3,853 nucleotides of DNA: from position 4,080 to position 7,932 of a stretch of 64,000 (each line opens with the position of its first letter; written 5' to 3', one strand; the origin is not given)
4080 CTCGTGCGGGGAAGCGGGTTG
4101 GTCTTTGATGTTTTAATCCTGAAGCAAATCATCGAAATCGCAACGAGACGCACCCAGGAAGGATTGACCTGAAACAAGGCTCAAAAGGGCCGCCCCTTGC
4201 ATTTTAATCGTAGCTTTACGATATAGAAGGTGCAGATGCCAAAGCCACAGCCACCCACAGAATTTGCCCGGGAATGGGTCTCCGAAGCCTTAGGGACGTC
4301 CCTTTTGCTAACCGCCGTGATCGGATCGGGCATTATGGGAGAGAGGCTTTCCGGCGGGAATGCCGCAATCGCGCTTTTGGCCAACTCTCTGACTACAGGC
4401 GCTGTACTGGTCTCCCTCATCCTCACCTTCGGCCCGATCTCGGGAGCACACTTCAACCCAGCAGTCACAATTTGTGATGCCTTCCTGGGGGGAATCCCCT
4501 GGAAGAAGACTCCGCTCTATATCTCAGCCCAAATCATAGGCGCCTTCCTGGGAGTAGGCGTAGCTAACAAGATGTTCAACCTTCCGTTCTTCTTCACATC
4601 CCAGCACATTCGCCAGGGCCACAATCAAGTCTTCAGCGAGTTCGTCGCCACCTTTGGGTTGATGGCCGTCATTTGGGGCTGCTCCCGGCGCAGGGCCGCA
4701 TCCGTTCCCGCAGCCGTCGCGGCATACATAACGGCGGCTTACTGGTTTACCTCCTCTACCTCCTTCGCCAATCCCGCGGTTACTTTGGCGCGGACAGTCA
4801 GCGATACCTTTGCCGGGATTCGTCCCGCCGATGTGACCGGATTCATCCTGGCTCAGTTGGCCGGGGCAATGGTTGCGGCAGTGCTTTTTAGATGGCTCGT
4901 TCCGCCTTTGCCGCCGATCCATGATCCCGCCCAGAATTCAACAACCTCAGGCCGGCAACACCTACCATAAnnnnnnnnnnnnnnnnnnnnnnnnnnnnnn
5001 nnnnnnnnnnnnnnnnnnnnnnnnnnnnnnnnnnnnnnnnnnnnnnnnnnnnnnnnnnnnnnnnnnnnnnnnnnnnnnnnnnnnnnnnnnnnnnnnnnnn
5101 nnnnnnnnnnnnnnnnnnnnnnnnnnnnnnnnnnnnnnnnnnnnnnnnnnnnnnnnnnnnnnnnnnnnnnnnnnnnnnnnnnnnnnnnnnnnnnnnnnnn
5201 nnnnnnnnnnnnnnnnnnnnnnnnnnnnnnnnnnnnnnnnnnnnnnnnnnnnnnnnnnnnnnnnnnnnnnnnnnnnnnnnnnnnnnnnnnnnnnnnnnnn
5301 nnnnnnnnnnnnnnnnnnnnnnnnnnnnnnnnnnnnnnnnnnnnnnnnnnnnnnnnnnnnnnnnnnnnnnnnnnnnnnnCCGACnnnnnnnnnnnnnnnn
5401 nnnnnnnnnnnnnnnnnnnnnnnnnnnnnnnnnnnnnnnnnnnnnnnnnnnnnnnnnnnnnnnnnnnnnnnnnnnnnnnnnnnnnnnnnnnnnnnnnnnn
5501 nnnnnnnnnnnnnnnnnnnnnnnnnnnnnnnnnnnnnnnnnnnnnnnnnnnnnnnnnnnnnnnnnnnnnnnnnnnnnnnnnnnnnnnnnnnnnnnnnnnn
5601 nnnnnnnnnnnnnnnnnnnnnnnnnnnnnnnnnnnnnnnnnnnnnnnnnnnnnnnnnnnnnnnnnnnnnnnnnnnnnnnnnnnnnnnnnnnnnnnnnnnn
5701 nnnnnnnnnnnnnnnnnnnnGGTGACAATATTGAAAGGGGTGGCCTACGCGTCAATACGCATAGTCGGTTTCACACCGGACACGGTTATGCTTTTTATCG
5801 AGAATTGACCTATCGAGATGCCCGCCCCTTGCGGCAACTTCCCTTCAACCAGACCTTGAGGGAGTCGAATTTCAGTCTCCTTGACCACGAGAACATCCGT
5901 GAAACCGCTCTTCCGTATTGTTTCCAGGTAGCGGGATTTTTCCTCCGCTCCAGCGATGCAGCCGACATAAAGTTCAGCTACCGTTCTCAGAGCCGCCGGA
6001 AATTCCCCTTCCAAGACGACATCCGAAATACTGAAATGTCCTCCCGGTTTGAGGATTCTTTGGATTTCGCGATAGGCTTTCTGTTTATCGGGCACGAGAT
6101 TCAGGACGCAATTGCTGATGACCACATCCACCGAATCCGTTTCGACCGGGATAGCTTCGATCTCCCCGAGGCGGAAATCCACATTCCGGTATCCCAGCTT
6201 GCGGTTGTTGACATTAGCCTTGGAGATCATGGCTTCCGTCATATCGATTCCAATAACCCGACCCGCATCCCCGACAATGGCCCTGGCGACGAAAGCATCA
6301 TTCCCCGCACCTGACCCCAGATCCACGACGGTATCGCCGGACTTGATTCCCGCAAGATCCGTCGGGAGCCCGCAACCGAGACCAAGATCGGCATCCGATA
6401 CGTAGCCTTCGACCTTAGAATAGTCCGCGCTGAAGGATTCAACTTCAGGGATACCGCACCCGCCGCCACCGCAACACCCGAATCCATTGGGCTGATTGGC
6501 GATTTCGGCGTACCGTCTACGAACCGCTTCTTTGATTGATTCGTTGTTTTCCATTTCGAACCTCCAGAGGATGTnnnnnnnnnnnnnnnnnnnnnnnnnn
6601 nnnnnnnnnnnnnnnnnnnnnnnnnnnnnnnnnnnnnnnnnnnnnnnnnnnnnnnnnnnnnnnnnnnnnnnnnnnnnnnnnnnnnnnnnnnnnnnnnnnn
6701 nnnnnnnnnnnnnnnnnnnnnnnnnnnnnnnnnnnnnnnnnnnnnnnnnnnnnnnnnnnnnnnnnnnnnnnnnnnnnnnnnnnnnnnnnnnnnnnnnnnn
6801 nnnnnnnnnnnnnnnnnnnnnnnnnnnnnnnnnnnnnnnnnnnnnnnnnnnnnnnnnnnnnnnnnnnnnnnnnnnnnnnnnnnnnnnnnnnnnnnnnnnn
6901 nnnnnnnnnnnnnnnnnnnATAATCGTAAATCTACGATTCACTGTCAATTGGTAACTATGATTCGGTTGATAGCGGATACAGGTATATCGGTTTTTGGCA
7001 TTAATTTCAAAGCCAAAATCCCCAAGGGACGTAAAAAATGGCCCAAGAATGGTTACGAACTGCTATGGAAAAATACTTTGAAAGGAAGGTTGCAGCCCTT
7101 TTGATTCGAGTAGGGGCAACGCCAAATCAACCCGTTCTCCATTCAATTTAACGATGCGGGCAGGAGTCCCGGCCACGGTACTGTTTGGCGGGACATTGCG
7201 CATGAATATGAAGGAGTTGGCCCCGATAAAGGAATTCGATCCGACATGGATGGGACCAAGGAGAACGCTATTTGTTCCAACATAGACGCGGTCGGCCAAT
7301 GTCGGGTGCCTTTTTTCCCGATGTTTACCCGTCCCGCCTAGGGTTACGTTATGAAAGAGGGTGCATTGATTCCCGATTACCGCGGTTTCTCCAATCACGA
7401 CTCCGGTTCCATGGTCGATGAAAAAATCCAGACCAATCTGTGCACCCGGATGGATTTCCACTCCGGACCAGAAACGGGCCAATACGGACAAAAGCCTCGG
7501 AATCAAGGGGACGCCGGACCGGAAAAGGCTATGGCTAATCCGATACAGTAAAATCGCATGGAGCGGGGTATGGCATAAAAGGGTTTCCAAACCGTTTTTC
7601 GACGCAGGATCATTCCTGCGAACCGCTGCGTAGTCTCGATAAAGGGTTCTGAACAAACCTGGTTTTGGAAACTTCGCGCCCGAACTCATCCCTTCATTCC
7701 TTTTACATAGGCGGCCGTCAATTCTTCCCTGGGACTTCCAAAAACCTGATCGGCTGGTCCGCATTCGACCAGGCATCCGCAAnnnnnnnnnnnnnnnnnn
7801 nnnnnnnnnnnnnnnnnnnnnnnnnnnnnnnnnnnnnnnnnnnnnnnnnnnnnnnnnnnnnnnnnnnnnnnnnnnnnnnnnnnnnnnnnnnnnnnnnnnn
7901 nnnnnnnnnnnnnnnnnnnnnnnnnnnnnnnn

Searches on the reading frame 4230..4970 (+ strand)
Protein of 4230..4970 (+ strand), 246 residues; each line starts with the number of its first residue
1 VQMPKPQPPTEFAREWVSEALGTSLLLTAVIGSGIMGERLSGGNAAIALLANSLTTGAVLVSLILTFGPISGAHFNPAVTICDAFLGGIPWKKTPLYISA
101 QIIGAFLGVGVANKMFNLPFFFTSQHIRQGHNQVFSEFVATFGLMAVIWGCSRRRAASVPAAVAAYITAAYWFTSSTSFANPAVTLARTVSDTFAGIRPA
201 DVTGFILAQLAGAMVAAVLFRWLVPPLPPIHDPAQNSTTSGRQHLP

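Call 57: search_protein_families(library=pfam, proteins=[window:4230-4970:+], max_evalue=1)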
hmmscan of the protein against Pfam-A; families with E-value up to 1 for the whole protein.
window:4230-4970:+ (246 aa): 1 family
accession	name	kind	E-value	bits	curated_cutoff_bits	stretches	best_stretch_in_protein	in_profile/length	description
PF00230.25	MIP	-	4.6e-30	105.5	25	2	11-163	6-162/222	Major intrinsic protein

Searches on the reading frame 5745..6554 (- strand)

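Call 57: search_protein_families(library=pfam, proteins=[window:5745-6554:-], max_evalue=1)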
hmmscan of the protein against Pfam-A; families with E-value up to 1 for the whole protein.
window:5745-6554:- (269 aa): 19 families
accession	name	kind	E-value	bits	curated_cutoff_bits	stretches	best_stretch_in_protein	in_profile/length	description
PF13847.12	Methyltransf_31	-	8.4e-40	136.2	27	1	70-214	1-142/145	Methyltransferase domain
PF08241.18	Methyltransf_11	-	4e-21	75.9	21.2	1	77-175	1-94/95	Methyltransferase domain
PF13649.12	Methyltransf_25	-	3.9e-20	72.8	27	1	76-172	1-97/97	Methyltransferase domain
PF01209.24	Ubie_methyltran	-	5.2e-18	65.7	20.1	1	66-176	41-151/233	ubiE/COQ5 methyltransferase family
PF08242.18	Methyltransf_12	-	6.7e-13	49.6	30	1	77-174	1-98/98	Methyltransferase domain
PF13489.12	Methyltransf_23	-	1.3e-10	41.7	27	1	68-179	17-119/164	Methyltransferase domain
PF01135.25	PCMT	-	7.3e-09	36.1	20.3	1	65-130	66-131/210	Protein-L-isoaspartate(D-aspartate) O-methyltransferase (PCMT)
PF05148.21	Methyltransf_8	-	5e-07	30.3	27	1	111-179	92-159/219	Hypothetical methyltransferase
PF08003.17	Methyltransf_9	-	3.4e-06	26.7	23.8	1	73-227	116-269/315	Protein of unknown function (DUF1698)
PF06325.19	PrmA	-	5.9e-06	26.4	22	1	70-180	159-262/296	Ribosomal protein L11 methyltransferase (PrmA)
PF13679.12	Methyltransf_32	-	1e-05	26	27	1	73-146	26-106/143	Methyltransferase domain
PF01728.25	FtsJ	-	6.6e-05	23.3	24.1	1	70-163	19-114/181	FtsJ-like methyltransferase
PF20922.3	Anamorsin_N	-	9e-05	22.7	27.1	1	134-195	44-107/163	Anamorsin, N-terminal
PF01170.24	UPF0020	-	0.003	17.7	22.3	1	99-148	78-128/197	RMKL-like, methyltransferase domain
PF05175.20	MTS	-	0.04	14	23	1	73-149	32-106/170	Methyltransferase small domain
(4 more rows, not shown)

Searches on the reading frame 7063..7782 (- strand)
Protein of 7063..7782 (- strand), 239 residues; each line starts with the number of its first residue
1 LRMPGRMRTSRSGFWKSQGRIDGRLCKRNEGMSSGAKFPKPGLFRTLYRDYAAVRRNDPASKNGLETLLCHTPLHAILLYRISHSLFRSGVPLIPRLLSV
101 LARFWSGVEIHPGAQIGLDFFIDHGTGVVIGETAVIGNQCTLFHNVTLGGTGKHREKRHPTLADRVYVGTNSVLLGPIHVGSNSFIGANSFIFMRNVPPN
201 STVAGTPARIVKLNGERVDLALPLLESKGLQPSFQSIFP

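Call 5: search_protein_families(library=ncbifam, proteins=[window:7063-7782:-], max_evalue=0.01)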
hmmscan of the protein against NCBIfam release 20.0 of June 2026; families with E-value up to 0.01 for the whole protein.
window:7063-7782:- (239 aa): 42 families (the best 25 are shown)
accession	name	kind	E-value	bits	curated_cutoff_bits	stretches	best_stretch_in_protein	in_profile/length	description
NF041874.1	EPS_EpsC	equivalog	1e-59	201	150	1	49-212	3-165/168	serine O-acetyltransferase EpsC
TIGR01172.1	cysE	equivalog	2.5e-57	193.4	210.65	1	49-209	3-162/162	serine O-acetyltransferase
NF008349.0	PRK11132.1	equivalog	1.4e-39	135.8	397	1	42-212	76-245/273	serine O-acetyltransferase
NF007564.0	PRK10191.1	equivalog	4.9e-17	61.9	196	1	97-210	47-158/162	colanic acid biosynthesis acetyltransferase WcaB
TIGR04016.1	WcaB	equivalog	9.8e-17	60.9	194.65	1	97-210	31-142/146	colanic acid biosynthesis acetyltransferase WcaB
TIGR03532.1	DapD_Ac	equivalog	1.5e-13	51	231.75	1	107-214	110-214/231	2,3,4,5-tetrahydropyridine-2,6-dicarboxylate N-acetyltransferase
TIGR03570.1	NeuD_NnaD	subfamily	4.4e-12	46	160.8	1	106-209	110-202/202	NeuD/PglB/VioB family sugar acetyltransferase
NF007076.0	PRK09527.1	equivalog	8e-09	35.2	347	1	115-213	77-184/203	galactoside O-acetyltransferase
NF007240.0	PRK09677.1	equivalog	3.3e-08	33.3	243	1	162-214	133-184/192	putative lipopolysaccharide biosynthesis O-acetyl transferase WbbJ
NF010935.0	PRK14355.1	equivalog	5.8e-08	31.8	718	1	157-204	395-441/459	bifunctional UDP-N-acetylglucosamine diphosphorylase/glucosamine-1-phosphate N-acetyltransferase GlmU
NF038307.1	EPS_acetyl_HpsU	equivalog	1.3e-07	31.4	305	1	162-210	127-174/178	hormogonium polysaccharide biosynthesis acetyltransferase HpsU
NF058585.1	HptprglPActTf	PfamEq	4.2e-07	29.7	300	1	162-214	109-160/172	heptaprenylglyceryl phosphate O-acetyltransferase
TIGR03308.1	phn_thr-fam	hypoth_equivalog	4.9e-07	29.8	201.65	1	153-212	102-160/204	phosphonate metabolim protein, transferase hexapeptide repeat family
NF010937.0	PRK14357.1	equivalog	5.1e-07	28.9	658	1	156-214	380-437/448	bifunctional UDP-N-acetylglucosamine diphosphorylase/glucosamine-1-phosphate N-acetyltransferase GlmU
TIGR01173.1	glmU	equivalog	5.5e-07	28.8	366.85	1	156-205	388-436/452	bifunctional UDP-N-acetylglucosamine diphosphorylase/glucosamine-1-phosphate N-acetyltransferase GlmU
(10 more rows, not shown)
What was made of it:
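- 7063..7689 (-): serine O-acetyltransferase (CysE/EpsC-like); would raise cysteine supply. NF041874 at 201 bits and TIGR01172 at 193 bits (call 5).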
